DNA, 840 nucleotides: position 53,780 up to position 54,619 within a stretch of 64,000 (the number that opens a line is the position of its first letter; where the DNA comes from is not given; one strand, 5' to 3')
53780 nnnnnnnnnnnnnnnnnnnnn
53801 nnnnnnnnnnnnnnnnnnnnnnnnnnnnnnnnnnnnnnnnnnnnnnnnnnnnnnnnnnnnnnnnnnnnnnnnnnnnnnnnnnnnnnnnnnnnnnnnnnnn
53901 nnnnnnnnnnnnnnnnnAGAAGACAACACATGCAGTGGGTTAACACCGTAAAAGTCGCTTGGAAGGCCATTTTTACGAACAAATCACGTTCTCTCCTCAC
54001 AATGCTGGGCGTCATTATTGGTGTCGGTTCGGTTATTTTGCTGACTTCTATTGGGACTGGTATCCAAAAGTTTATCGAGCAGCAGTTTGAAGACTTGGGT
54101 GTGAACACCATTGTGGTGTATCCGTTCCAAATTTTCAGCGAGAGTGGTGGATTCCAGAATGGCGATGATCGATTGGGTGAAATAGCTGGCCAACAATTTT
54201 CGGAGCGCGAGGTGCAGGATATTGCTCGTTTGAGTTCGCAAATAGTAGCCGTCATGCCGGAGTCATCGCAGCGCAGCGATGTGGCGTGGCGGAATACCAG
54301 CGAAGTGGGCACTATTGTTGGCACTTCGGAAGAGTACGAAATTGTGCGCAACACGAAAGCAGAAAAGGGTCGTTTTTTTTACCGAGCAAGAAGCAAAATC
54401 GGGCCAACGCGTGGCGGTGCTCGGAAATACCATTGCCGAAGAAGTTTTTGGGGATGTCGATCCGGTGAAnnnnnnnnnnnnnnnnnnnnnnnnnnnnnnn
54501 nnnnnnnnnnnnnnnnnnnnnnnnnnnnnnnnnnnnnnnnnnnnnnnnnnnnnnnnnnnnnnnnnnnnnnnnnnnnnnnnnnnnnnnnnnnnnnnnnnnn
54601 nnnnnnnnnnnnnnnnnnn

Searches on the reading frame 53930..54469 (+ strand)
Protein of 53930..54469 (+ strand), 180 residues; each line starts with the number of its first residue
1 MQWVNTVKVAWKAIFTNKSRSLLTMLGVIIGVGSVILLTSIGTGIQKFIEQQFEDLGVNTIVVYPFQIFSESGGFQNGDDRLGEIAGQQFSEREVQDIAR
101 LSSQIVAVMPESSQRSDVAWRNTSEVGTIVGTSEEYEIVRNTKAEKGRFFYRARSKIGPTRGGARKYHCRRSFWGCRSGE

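Call 60: search_protein_families(library=pfam, proteins=[window:53930-54469:+], max_evalue=0.001)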
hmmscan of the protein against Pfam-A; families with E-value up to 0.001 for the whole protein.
window:53930-54469:+ (180 aa): 1 family
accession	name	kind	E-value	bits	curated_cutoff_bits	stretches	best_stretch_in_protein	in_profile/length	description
PF12704.14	MacB_PCD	-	6.1e-22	79.4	27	1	21-152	1-113/207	MacB-like periplasmic core domain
